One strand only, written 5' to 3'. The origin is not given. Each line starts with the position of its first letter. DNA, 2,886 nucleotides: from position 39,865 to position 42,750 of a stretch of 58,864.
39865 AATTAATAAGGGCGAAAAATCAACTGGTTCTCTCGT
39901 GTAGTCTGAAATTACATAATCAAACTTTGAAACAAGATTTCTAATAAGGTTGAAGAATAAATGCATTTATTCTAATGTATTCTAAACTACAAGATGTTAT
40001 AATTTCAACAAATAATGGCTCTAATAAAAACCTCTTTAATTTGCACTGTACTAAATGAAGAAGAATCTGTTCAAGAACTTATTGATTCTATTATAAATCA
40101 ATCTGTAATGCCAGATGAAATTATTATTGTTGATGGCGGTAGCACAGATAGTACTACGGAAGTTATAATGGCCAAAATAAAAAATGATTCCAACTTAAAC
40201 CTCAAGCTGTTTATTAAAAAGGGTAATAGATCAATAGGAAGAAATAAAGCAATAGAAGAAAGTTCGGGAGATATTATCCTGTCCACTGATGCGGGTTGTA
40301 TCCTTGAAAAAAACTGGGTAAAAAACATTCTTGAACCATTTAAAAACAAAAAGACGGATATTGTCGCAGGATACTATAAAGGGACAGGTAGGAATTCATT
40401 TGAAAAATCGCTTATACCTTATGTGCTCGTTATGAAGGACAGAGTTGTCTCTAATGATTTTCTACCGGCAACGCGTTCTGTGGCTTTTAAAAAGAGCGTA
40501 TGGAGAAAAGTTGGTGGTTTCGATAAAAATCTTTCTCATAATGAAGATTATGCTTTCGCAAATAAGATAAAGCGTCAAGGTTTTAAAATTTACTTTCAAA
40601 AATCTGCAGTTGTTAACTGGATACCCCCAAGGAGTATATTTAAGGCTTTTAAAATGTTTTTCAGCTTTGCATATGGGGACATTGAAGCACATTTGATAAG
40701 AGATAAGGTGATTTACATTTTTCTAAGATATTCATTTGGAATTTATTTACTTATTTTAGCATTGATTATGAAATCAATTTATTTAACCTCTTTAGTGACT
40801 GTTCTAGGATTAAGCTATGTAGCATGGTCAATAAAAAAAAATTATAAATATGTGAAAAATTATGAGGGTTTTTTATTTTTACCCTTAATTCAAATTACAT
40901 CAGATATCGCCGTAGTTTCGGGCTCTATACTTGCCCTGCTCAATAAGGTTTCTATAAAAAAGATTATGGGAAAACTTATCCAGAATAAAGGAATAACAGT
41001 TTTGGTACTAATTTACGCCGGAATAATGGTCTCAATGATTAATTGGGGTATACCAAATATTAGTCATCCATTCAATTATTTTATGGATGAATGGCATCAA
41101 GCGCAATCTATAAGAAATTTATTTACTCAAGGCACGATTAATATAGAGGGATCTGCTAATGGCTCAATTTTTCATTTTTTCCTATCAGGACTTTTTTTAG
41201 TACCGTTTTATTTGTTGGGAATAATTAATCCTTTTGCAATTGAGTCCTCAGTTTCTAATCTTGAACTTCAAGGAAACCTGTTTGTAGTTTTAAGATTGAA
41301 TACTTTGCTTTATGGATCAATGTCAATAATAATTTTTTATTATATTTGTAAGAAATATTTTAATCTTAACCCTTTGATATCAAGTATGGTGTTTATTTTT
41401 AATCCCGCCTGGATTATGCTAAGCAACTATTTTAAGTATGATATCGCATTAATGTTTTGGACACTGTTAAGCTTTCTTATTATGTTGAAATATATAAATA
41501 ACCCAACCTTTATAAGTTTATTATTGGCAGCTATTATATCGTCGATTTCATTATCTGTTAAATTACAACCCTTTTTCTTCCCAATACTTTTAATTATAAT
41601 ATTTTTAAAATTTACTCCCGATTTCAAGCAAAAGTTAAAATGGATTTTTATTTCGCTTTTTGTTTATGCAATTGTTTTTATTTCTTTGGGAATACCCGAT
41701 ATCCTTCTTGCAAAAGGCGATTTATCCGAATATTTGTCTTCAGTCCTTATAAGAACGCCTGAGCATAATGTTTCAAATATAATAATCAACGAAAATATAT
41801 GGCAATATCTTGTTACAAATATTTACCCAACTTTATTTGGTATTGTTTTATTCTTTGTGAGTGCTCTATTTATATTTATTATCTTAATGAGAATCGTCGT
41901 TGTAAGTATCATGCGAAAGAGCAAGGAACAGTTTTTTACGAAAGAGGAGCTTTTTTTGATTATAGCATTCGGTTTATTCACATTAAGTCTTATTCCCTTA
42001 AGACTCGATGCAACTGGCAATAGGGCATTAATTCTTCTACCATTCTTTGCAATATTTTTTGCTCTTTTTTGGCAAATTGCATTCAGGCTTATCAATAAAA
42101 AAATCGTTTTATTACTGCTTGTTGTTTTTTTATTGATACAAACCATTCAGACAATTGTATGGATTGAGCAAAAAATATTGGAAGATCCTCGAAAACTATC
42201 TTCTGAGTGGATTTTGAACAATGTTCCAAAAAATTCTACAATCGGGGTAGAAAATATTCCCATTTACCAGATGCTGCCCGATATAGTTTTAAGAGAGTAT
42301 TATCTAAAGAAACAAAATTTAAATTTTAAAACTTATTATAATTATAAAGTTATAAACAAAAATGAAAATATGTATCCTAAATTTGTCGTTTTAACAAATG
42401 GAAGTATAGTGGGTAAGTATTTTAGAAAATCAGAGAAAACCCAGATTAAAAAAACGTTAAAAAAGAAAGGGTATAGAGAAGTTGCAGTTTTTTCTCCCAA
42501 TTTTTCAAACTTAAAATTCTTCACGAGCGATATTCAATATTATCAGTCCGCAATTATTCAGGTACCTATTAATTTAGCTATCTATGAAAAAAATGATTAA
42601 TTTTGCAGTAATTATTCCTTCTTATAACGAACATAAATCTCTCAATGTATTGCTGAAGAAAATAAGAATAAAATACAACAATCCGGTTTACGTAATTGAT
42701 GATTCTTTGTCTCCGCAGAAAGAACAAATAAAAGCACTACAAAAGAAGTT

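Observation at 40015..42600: Single-polypeptide GT2 (cytoplasmic GT-A) :: GT-C (ArnT/PMT-like) fusion, 861 aa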

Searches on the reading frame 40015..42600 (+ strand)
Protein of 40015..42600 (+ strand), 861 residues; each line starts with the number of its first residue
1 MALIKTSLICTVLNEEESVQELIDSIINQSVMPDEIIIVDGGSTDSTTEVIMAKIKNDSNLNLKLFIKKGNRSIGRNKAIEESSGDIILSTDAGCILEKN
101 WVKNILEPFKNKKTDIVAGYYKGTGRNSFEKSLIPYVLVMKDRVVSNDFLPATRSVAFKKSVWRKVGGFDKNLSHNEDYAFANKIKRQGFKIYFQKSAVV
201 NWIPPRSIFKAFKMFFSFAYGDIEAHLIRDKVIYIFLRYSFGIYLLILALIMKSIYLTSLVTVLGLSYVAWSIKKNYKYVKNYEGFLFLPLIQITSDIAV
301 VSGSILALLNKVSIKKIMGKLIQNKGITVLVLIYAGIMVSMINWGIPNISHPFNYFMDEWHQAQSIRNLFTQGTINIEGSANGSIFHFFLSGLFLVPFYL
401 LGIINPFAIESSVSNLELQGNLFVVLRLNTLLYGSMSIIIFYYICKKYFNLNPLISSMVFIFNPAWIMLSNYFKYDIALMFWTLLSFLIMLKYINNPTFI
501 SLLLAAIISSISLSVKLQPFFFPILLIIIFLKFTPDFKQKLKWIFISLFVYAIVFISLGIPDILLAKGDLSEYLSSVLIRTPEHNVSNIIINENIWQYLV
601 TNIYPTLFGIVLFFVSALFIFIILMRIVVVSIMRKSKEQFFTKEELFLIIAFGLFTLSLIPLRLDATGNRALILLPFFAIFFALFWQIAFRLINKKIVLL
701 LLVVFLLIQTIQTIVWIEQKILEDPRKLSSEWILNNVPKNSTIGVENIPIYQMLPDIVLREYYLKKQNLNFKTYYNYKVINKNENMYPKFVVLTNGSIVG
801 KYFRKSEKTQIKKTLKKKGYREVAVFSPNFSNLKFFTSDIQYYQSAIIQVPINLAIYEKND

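Call 3: search_protein_families(library=pfam, proteins=[window:40015-42597:+], max_evalue=0.01)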
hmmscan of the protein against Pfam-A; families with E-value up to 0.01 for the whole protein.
window:40015-42597:+ (861 aa): 7 families
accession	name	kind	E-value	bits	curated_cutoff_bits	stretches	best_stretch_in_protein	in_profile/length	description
PF00535.33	Glycos_transf_2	-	9.5e-22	78.1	23.3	1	7-131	1-125/168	Glycosyl transferase family 2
PF13641.12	Glyco_tranf_2_3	-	6.9e-13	49.6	27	1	7-213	4-222/230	Glycosyltransferase like family 2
PF13506.12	Glyco_transf_21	-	5.9e-09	36.1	21.7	1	78-211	24-164/174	Glycosyl transferase family 21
PF02366.24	PMT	-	1e-08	35.5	22.7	1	399-562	58-230/245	Dolichyl-phosphate-mannose-protein mannosyltransferase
PF10111.15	Glyco_tranf_2_2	-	1.2e-07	32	27.3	1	8-188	3-202/276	Glycosyltransferase like family 2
PF13632.12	Glyco_trans_2_3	-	0.0001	22.6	27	1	151-271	72-195/198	Glycosyl transferase family group 2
PF13231.12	PMT_2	-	0.0016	19.1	26.1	1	417-554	15-154/160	Dolichyl-phosphate-mannose-protein mannosyltransferase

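Call 4: search_protein_families(library=ncbifam, proteins=[window:40015-42597:+], max_evalue=0.01)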
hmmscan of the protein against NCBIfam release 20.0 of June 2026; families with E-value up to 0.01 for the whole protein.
window:40015-42597:+ (861 aa): 19 families
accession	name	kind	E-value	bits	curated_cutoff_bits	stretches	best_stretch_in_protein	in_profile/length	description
NF041875.1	EPS_EpsD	equivalog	5.5e-18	65.5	370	1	9-227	4-230/325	exopolysaccharide biosynthesis glycosyltransferase EpsD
TIGR04283.1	glyco_like_mftF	equivalog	1.2e-16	61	182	1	7-199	2-182/221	TIGR04283 family arsenosugar biosynthesis glycosyltransferase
TIGR03937.1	PgaC_IcaA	equivalog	6.4e-16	58.3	422.3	1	6-286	47-332/407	poly-beta-1,6-N-acetyl-D-glucosamine synthase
TIGR03965.1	mycofact_glyco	equivalog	2.3e-11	43.2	280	1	7-229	77-305/467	mycofactocin biosynthesis glycosyltransferase MftF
NF041394.1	GtaseAglG_Halo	equivalog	1.2e-10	41.1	440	1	8-180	6-185/304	glucosyl-dolichyl phosphate glucuronosyltransferase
NF038302.1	EPS_HpsE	equivalog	1.4e-10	40.7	300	1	9-202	7-222/307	hormogonium polysaccharide biosynthesis glycosyltransferase HpsE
NF007482.0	PRK10073.1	equivalog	1.7e-10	40.4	423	1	5-163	7-167/334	glycosyltransferase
NF047683.1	TeichurnBiosyTuaG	equivalog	5.6e-10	39.3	400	1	7-197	9-198/252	teichuronic acid biosynthesis protein TuaG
TIGR03111.1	glyc2_xrt_Gpos1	hypoth_equivalog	5.7e-09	35.3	363.95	1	6-113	51-160/439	TIGR03111 family XrtG-associated glycosyltransferase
NF053739.1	GlytfEpsEBac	equivalog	1.6e-08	33.9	450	1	5-98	2-96/265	glycosyltransferase EpsE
NF045692.1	OglycostaseCruG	equivalog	2.3e-08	33.4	600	1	3-197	40-250/386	2'-O-glycosyltransferase CruG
NF010496.0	PRK13915.1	equivalog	1.4e-07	30.9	262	1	6-122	33-156/307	glucosyl-3-phosphoglycerate synthase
TIGR03472.1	HpnI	equivalog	8.3e-07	28.1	310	1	16-205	53-255/373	bacteriohopanetetrol glucosamine biosynthesis glycosyltransferase HpnI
NF038299.1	EPS_HpsN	equivalog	2e-05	23.7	425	1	6-119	3-117/317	hormogonium polysaccharide biosynthesis glycosyltransferase HpsN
NF050050.1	ProtGlycPglI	equivalog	3.4e-05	23.4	500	1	5-181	3-182/306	GalNAc(5)-diNAcBac-PP-undecaprenol beta-1,3-glucosyltransferase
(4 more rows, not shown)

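Call 7: find_homologous_proteins(query=window:40015-42597:+, max_evalue=0.00001)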
Query window:40015-42597:+ (861 aa): 433 proteins with E <= 0.00001 among 8000 candidates; the best 120 are listed.
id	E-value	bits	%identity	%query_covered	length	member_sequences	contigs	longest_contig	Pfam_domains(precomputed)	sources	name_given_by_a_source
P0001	0.0e+0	1864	100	100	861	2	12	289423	PF10111.15,PF13506.14,PF13641.13,PF02366.25,PF00535.33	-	-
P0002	0.0e+0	1148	61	100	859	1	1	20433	PF13632.13,PF13506.14,PF13641.13,PF00535.33,PF13231.13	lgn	-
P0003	0.0e+0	1114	60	100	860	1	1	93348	PF10111.15,PF13506.14,PF13641.13,PF02366.25,PF00535.33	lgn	-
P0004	0.0e+0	1104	58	100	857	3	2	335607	PF13632.13,PF13506.14,PF13641.13,PF00535.33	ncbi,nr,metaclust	ncbi:MAG: hypothetical protein A3B38_01755 [Candidatus Levybacteria bacterium RIFCSPLOWO2_01_FULL_36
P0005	0.0e+0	1084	57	100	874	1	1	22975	PF13506.14,PF13641.13,PF00535.33,PF13231.13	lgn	-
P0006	0.0e+0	1083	58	100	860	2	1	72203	PF10111.15,PF13506.14,PF13641.13,PF02366.25,PF00535.33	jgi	jgi:glycosyltransferase involved in cell wall biosynthesis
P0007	0.0e+0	1017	54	100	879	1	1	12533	PF10111.15,PF13641.13,PF02366.25,PF00535.33,PF13231.13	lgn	-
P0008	2.2e-290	984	53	100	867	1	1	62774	PF13632.13,PF13506.14,PF13641.13,PF00535.33,PF13231.13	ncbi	-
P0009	1.8e-287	974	52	100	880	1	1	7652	PF13632.13,PF10111.15,PF13506.14,PF13641.13,PF00535.33,PF13231.13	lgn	-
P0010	3.4e-287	973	52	99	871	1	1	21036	PF10111.15,PF13641.13,PF02366.25,PF00535.33,PF13231.13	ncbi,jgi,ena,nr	ncbi:MAG: hypothetical protein COU25_03825 [Candidatus Levybacteria bacterium CG10_big_fil_rev_8_21_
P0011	2.7e-283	960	53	99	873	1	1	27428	PF13632.13,PF10111.15,PF13506.14,PF13641.13,PF00535.33,PF13231.13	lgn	-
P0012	9.3e-283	958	51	99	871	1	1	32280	PF10111.15,PF13506.14,PF13641.13,PF02366.25,PF00535.33,PF13231.13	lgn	-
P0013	1.2e-282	958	52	99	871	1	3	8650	PF10111.15,PF13641.13,PF02366.25,PF00535.33,PF13231.13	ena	-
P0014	1.5e-275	935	51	100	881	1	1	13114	PF13632.13,PF10111.15,PF13506.14,PF13641.13,PF00535.33,PF13231.13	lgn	-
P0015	2.0e-275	934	50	99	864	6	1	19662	PF10111.15,PF13506.14,PF13641.13,PF02366.25,PF00535.33,PF13231.13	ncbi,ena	-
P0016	3.0e-271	920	49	100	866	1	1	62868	PF10111.15,PF13506.14,PF13641.13,PF00535.33,PF13231.13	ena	-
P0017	3.0e-271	920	50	100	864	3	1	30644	PF10111.15,PF13506.14,PF13641.13,PF00535.33,PF13231.13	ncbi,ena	ncbi:MAG: glycosyltransferase [Patescibacteria group bacterium]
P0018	1.1e-268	912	50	100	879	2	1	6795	PF13506.14,PF13641.13,PF00535.33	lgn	-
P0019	1.1e-268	912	49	99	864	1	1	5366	PF10111.15,PF13506.14,PF13641.13,PF02366.25,PF00535.33,PF13231.13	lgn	-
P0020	1.8e-268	911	48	100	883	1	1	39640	PF13506.14,PF13641.13,PF00535.33,PF13231.13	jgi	-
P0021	4.0e-268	910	49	100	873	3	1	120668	PF10111.15,PF13506.14,PF13641.13,PF02366.25,PF00535.33,PF13231.13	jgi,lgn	jgi:glycosyltransferase involved in cell wall biosynthesis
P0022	8.9e-268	909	49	99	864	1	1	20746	PF10111.15,PF13506.14,PF13641.13,PF02366.25,PF00535.33,PF13231.13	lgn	-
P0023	2.9e-267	907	50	100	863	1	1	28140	PF13506.14,PF13641.13,PF00535.33,PF13231.13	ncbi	-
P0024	1.2e-266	905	50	100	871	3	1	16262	PF13506.14,PF13641.13,PF00535.33,PF13231.13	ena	-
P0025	5.9e-266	903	49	99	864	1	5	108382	PF10111.15,PF13506.14,PF13641.13,PF02366.25,PF00535.33,PF13231.13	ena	-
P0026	1.4e-265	902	48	100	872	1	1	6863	PF13506.14,PF13641.13,PF00535.33,PF13231.13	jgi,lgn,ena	-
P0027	4.7e-265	900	48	100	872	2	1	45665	PF10111.15,PF13506.14,PF13641.13,PF00535.33,PF13231.13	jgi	jgi:glycosyltransferase involved in cell wall biosynthesis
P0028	1.3e-264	898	49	99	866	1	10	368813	PF10111.15,PF13506.14,PF13641.13,PF02366.25,PF00535.33,PF13231.13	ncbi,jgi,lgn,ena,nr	ncbi:MAG TPA: glycosyltransferase [Patescibacteria group bacterium]|jgi:glycosyltransferase involved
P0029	1.1e-263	895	48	100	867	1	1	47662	PF13632.13,PF10111.15,PF13506.14,PF13641.13,PF00535.33,PF13231.13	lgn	-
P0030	2.5e-262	891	50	100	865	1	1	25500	PF10111.15,PF13506.14,PF13641.13,PF02366.25,PF00535.33,PF13231.13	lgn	-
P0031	2.7e-261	887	49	100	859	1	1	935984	PF13632.13,PF10111.15,PF13506.14,PF13641.13,PF00535.33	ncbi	-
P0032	4.1e-260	883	49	100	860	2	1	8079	PF13632.13,PF10111.15,PF13506.14,PF13641.13,PF02366.25,PF00535.33,PF13231.13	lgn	-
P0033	1.1e-259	882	49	100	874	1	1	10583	PF10111.15,PF13641.13,PF02366.25,PF00535.33,PF13231.13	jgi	jgi:cellulose synthase/poly-beta-1,6-N-acetylglucosamine synthase-like glycosyltransferase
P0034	1.6e-259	882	47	100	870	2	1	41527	PF10111.15,PF13506.14,PF13641.13,PF00535.33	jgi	jgi:glycosyltransferase involved in cell wall biosynthesis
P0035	2.2e-259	881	49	100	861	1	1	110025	PF13632.13,PF13506.14,PF13641.13,PF00535.33,PF13231.13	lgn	-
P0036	2.6e-257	874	49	100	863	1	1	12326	PF13506.14,PF13641.13,PF00535.33,PF13231.13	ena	-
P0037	4.9e-257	873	48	100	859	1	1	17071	PF13632.13,PF10111.15,PF13506.14,PF13641.13,PF00535.33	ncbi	-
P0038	5.8e-257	873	48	99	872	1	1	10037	PF10111.15,PF13506.14,PF13641.13,PF00535.33,PF13231.13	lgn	-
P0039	1.5e-256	872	48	99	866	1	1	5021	PF10111.15,PF13506.14,PF13641.13,PF00535.33,PF13231.13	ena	-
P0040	3.2e-256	871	48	99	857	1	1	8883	PF10111.15,PF13506.14,PF13641.13,PF02366.25,PF00535.33,PF13231.13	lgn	-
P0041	5.0e-255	867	48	100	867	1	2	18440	PF10111.15,PF13506.14,PF13641.13,PF00535.33,PF13231.13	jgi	-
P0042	3.9e-254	864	48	99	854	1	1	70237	PF10111.15,PF13506.14,PF13641.13,PF00535.33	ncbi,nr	ncbi:MAG: glycosyltransferase [Candidatus Levybacteria bacterium]|nr:glycosyltransferase [Candidatus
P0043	5.8e-254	863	47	99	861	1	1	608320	PF10111.15,PF13506.14,PF13641.13,PF02366.25,PF00535.33,PF13231.13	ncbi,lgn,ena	-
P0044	2.9e-253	861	48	100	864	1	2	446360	PF10111.15,PF13506.14,PF13641.13,PF02366.25,PF14897.13,PF00535.33,PF13231.13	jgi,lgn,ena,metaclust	metaclust:\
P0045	5.2e-253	860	49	99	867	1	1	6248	PF13632.13,PF13506.14,PF13641.13,PF02366.25,PF00535.33,PF13231.13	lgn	-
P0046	2.7e-252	858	48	100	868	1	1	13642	PF10111.15,PF13506.14,PF13641.13,PF02366.25,PF00535.33,PF13231.13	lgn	-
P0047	4.0e-252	857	48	99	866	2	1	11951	PF10111.15,PF13506.14,PF13641.13,PF00535.33,PF13231.13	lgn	-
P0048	4.5e-252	857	49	99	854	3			PF10111.15,PF13641.13,PF00535.33,PF13231.13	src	-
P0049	5.4e-252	857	48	100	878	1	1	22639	PF10111.15,PF13641.13,PF00535.33,PF13231.13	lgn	-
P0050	1.1e-251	856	49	100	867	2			PF13641.13,PF02366.25,PF00535.33,PF13231.13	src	-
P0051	1.9e-250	851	48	100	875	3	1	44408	PF10111.15,PF13641.13,PF02366.25,PF00535.33,PF13231.13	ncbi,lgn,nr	ncbi:glycosyltransferase [Patescibacteria group bacterium]|nr:glycosyltransferase [Patescibacteria g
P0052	3.2e-250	851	48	99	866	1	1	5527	PF13506.14,PF13641.13,PF02366.25,PF00535.33,PF13231.13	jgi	jgi:glycosyltransferase involved in cell wall biosynthesis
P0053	6.2e-250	850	48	99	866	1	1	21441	PF13641.13,PF02366.25,PF00535.33,PF13231.13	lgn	-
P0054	6.9e-250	850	47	100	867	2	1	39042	PF10111.15,PF13506.14,PF13641.13,PF00535.33,PF13231.13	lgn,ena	-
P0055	7.3e-249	846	47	100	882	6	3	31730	PF10111.15,PF13506.14,PF13641.13,PF02366.25,PF00535.33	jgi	-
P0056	1.1e-248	846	47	100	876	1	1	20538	PF10111.15,PF13641.13,PF02366.25,PF00535.33,PF13231.13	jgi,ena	-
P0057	1.9e-248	845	46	100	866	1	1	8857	PF13506.14,PF13641.13,PF02366.25,PF00535.33,PF13231.13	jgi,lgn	jgi:glycosyltransferase involved in cell wall biosynthesis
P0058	2.4e-248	845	48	99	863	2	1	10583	PF10111.15,PF13641.13,PF00535.33,PF13231.13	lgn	-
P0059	5.3e-248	843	47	99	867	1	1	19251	PF10111.15,PF13506.14,PF13641.13,PF02366.25,PF00535.33,PF13231.13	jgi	-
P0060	1.5e-247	842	47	100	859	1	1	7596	PF10111.15,PF13641.13,PF02366.25,PF00535.33,PF13231.13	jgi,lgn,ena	-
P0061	2.7e-247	841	47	100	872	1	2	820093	PF10111.15,PF13506.14,PF13641.13,PF02366.25,PF00535.33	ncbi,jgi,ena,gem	-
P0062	3.2e-247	841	47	99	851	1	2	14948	PF10111.15,PF13506.14,PF13641.13,PF00535.33,PF13231.13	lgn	-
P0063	3.7e-247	841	47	100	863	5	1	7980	PF13506.14,PF13641.13,PF02366.25,PF00535.33,PF13231.13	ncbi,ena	ncbi:MAG: glycosyltransferase [Patescibacteria group bacterium]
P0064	7.3e-247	840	48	100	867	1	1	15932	PF13632.13,PF10111.15,PF13506.14,PF13641.13,PF02366.25,PF00535.33,PF13231.13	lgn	-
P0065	1.2e-246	839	47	99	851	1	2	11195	PF10111.15,PF13641.13,PF00535.33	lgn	-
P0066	4.0e-246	837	47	99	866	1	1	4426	PF10111.15,PF13506.14,PF13641.13,PF00535.33,PF13231.13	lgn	-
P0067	5.0e-246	837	47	100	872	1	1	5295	PF10111.15,PF13506.14,PF13641.13,PF02366.25,PF00535.33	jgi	-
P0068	5.5e-246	837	46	99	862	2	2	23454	PF13641.13,PF00535.33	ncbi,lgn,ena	ncbi:MAG: glycosyltransferase [Patescibacteria group bacterium]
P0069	1.1e-245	836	47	100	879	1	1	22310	PF13632.13,PF10111.15,PF13506.14,PF13641.13,PF02366.25,PF00535.33,PF13231.13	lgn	-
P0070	1.1e-244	832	47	99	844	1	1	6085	PF10111.15,PF13641.13,PF02366.25,PF00535.33,PF13231.13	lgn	-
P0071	1.2e-244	832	47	99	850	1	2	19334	PF10111.15,PF13506.14,PF13641.13,PF02366.25,PF00535.33,PF13231.13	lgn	-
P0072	6.1e-244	830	46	99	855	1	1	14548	PF13506.14,PF13641.13,PF02366.25,PF00535.33,PF13231.13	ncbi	-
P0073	1.9e-243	828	46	99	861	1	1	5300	PF10111.15,PF13641.13,PF00535.33,PF13231.13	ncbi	-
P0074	2.0e-243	828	46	100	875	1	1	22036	PF13506.14,PF13641.13,PF00535.33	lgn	-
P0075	2.0e-243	828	46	100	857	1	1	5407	PF13632.13,PF10111.15,PF13506.14,PF13641.13,PF00535.33,PF13231.13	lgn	-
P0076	3.2e-243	828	47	100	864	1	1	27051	PF10111.15,PF13506.14,PF13641.13,PF00535.33,PF13231.13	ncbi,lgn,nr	ncbi:MAG: glycosyltransferase [Patescibacteria group bacterium]|nr:glycosyltransferase [Patescibacte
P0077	7.0e-243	826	47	100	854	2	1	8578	PF10111.15,PF13506.14,PF13641.13,PF00535.33,PF13231.13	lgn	-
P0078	1.9e-242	825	47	99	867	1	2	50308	PF13632.13,PF10111.15,PF13641.13,PF00535.33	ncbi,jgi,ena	-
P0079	2.2e-242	825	46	100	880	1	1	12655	PF13632.13,PF10111.15,PF13506.14,PF13641.13,PF00535.33,PF13231.13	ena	-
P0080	5.8e-242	823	47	100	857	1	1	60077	PF10111.15,PF13506.14,PF13641.13,PF00535.33,PF13231.13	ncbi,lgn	-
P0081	7.9e-242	823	53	84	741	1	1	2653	PF10111.15,PF13641.13,PF02366.25,PF00535.33,PF13231.13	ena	-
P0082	2.1e-241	822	47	99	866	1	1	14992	PF10111.15,PF13506.14,PF00535.33,PF13231.13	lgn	-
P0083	1.2e-240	819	46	99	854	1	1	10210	PF10111.15,PF13641.13,PF02366.25,PF00535.33,PF13231.13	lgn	-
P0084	1.2e-240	819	46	99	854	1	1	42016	PF13506.14,PF13641.13,PF00535.33,PF13231.13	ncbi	-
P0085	3.5e-240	818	47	99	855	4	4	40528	PF10111.15,PF13506.14,PF13641.13,PF00535.33,PF13231.13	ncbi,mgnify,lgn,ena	mgnify:FL=1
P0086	5.5e-240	817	46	100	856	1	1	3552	PF13506.14,PF13641.13,PF02366.25,PF00535.33,PF13231.13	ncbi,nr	ncbi:MAG: glycosyltransferase [Cyanobacteria bacterium]|nr:glycosyltransferase [Cyanobacteriota bact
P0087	7.8e-240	816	46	100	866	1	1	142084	PF10111.15,PF13641.13,PF00535.33,PF13231.13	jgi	jgi:glycosyltransferase involved in cell wall biosynthesis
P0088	1.5e-239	815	46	99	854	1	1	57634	PF13632.13,PF10111.15,PF13506.14,PF13641.13,PF00535.33,PF13231.13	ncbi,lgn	-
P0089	1.8e-239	815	46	99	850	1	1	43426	PF10111.15,PF13506.14,PF13641.13,PF02366.25,PF00535.33,PF13231.13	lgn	-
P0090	7.1e-239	813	47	96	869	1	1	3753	PF10111.15,PF13506.14,PF13641.13,PF00535.33,PF13231.13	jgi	jgi:glycosyltransferase involved in cell wall biosynthesis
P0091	4.9e-238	810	46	99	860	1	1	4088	PF13632.13,PF10111.15,PF13641.13,PF00535.33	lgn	-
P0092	8.3e-238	810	45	100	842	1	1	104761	PF10111.15,PF13506.14,PF13641.13,PF00535.33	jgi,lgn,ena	-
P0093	9.6e-238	809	44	100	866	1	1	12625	PF10111.15,PF13641.13,PF00535.33,PF13231.13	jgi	-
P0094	1.4e-237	809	45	100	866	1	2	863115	PF10111.15,PF13641.13,PF00535.33,PF13231.13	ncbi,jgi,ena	-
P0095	1.7e-237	809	46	100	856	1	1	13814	PF13632.13,PF10111.15,PF13506.14,PF13641.13,PF02366.25,PF00535.33,PF13231.13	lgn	-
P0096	6.3e-237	807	45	99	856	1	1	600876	PF13506.14,PF13641.13,PF00535.33,PF13231.13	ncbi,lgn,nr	ncbi:MAG: glycosyltransferase [Candidatus Levybacteria bacterium]|nr:glycosyltransferase [Candidatus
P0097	2.5e-236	805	45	99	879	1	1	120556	PF10111.15,PF13506.14,PF13641.13,PF00535.33,PF13231.13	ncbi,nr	ncbi:glycosyltransferase [Patescibacteria group bacterium]|nr:glycosyltransferase [Patescibacteria g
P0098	4.5e-236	804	46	100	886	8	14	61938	PF10111.15,PF13641.13,PF02366.25,PF00535.33,PF13231.13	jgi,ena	-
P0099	8.8e-236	803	44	99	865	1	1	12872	PF10111.15,PF13506.14,PF13641.13,PF02366.25,PF00535.33,PF13231.13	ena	-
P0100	9.3e-236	803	45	100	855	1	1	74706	PF10111.15,PF13506.14,PF13641.13,PF02366.25,PF00535.33,PF13231.13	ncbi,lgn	-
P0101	1.2e-235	803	44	100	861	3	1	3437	PF10111.15,PF13506.14,PF13641.13,PF02366.25,PF00535.33,PF13231.13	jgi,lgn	jgi:glycosyltransferase involved in cell wall biosynthesis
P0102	1.6e-235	802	44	100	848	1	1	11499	PF13632.13,PF10111.15,PF13506.14,PF13641.13,PF02366.25,PF00535.33,PF13231.13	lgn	-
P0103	2.1e-235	802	45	100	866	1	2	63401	PF13632.13,PF13506.14,PF13641.13,PF00535.33,PF13231.13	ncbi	-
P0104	2.9e-235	801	46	99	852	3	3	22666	PF10111.15,PF13506.14,PF13641.13,PF00535.33,PF13231.13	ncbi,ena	-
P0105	3.5e-235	801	45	100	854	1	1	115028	PF10111.15,PF13506.14,PF13641.13,PF02366.25,PF00535.33,PF13231.13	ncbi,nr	ncbi:MAG: glycosyltransferase [Candidatus Levybacteria bacterium]|nr:glycosyltransferase [Candidatus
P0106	5.3e-235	800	46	100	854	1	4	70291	PF10111.15,PF13506.14,PF13641.13,PF02366.25,PF00535.33,PF13231.13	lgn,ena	-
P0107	9.3e-235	800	45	99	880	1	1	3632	PF13632.13,PF10111.15,PF13506.14,PF13641.13,PF00535.33,PF13231.13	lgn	-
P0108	3.2e-234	798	46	100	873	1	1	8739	PF13632.13,PF13506.14,PF13641.13,PF02366.25,PF00535.33,PF13231.13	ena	-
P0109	6.3e-234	797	46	99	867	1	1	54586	PF13506.14,PF13641.13,PF00535.33,PF13231.13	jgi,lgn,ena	-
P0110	7.7e-234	797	45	100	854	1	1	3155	PF10111.15,PF13506.14,PF13641.13,PF02366.25,PF00535.33,PF13231.13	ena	-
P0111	1.3e-233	796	45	100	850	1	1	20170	PF13506.14,PF13641.13,PF02366.25,PF00535.33,PF13231.13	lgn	-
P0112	3.7e-233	794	45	99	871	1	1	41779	PF10111.15,PF13506.14,PF13641.13,PF00535.33,PF13231.13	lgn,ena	-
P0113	3.9e-233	794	45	99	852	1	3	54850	PF10111.15,PF13506.14,PF13641.13,PF00535.33,PF13231.13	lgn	-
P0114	5.8e-233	794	44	99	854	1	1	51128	PF10111.15,PF13506.14,PF13641.13,PF02366.25,PF00535.33,PF13231.13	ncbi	-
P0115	1.5e-232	792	43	99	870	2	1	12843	PF13641.13,PF02366.25,PF00535.33,PF13231.13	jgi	jgi:glycosyltransferase involved in cell wall biosynthesis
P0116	3.1e-232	791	44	100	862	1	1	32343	PF13632.13,PF10111.15,PF13506.14,PF13641.13,PF02366.25,PF00535.33,PF13231.13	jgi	jgi:glycosyltransferase involved in cell wall biosynthesis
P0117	3.5e-232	791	45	97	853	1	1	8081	PF13641.13,PF00535.33,PF13231.13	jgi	jgi:glycosyltransferase involved in cell wall biosynthesis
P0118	6.4e-232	790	45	100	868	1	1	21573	PF13506.14,PF13641.13,PF02366.25,PF00535.33,PF13231.13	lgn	-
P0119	2.3e-231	788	46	100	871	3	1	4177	PF13641.13,PF00535.33,PF13231.13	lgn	-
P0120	2.6e-231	788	45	99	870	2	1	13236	PF10111.15,PF13506.14,PF13641.13,PF02366.25,PF00535.33,PF13231.13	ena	-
